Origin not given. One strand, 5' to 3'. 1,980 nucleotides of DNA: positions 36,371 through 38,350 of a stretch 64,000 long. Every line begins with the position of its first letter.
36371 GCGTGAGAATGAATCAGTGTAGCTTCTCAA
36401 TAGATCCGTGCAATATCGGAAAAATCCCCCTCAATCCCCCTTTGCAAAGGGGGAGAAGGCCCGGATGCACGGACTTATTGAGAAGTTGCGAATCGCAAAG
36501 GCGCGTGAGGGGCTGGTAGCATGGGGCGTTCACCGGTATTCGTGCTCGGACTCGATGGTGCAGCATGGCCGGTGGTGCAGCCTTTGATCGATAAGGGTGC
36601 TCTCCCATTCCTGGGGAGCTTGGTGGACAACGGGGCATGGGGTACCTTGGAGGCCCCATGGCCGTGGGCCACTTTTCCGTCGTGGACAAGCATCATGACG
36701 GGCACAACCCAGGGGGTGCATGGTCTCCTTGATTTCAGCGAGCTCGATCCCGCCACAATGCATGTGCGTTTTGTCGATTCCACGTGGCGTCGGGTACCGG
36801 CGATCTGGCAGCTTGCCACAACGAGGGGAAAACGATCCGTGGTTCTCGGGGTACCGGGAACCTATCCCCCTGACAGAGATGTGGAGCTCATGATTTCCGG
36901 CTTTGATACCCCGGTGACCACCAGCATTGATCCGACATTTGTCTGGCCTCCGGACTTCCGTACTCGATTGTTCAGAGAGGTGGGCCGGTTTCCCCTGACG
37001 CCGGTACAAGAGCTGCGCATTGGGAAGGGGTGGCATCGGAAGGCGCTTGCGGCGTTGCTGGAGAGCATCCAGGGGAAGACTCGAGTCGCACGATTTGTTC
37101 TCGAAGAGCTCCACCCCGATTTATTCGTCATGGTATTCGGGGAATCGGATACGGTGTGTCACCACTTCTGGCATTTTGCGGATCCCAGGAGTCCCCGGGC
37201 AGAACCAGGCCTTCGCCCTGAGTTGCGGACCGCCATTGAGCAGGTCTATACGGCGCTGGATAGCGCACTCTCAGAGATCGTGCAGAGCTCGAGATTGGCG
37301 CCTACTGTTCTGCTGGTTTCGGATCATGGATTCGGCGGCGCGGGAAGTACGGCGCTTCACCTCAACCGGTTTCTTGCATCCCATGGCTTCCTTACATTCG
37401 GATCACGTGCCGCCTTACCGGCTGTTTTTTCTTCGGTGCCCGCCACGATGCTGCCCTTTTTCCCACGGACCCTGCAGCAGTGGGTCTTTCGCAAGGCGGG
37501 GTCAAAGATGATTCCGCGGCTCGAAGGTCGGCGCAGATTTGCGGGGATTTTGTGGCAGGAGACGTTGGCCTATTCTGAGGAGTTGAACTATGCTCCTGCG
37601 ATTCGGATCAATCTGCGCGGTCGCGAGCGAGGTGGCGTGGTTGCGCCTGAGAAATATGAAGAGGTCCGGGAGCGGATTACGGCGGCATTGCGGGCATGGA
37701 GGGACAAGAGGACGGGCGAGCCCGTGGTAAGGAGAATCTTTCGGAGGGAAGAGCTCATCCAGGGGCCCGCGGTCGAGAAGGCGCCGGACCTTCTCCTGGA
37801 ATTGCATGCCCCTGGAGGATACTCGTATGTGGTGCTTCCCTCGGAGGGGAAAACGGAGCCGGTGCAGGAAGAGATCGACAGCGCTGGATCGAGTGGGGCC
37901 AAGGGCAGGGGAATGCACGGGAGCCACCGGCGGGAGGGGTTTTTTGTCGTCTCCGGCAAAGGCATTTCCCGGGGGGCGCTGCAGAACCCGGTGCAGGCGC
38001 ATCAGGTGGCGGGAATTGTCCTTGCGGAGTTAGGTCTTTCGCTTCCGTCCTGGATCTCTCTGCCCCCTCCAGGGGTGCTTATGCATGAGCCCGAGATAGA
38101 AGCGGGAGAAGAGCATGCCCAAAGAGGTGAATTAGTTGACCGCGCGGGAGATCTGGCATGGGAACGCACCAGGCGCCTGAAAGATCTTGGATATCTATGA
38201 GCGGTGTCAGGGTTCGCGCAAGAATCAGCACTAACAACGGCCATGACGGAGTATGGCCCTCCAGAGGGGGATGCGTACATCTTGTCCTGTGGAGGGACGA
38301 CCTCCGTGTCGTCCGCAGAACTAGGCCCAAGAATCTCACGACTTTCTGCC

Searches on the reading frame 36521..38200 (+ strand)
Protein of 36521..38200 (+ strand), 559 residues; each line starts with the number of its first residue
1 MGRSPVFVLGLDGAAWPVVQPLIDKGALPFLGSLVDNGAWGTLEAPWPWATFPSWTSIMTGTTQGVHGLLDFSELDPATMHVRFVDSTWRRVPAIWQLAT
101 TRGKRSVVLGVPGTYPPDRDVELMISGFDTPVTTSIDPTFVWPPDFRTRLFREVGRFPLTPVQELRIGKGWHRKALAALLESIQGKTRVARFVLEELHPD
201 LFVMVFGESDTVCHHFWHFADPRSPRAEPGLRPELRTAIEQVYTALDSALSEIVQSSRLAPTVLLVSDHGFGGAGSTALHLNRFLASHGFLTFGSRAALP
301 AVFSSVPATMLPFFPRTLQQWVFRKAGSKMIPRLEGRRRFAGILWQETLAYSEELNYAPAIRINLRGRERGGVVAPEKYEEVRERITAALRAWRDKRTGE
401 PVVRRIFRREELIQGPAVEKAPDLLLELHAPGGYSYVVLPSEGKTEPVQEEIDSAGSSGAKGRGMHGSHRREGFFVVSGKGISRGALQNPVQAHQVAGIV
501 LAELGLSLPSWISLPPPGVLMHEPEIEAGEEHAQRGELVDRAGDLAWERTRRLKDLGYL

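Call 3: search_protein_families(library=pfam, proteins=[window:36521-38200:+], max_evalue=0.1)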
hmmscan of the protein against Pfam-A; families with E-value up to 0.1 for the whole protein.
window:36521-38200:+ (559 aa): 1 family
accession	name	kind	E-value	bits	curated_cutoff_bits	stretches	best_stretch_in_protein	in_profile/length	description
PF01663.27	Phosphodiest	-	4.3e-35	122.4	23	1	6-429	1-317/342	Type I phosphodiesterase / nucleotide pyrophosphatase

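Call 78: search_protein_families(library=ncbifam, proteins=[window:36521-38200:+], max_evalue=0.001)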
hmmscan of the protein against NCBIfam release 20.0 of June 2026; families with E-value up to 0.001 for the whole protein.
window:36521-38200:+ (559 aa): 1 family
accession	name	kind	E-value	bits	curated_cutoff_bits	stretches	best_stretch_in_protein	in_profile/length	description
TIGR02335.1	hydr_PhnA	equivalog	1.6e-06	27.5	407.55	1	3-108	12-118/408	phosphonoacetate hydrolase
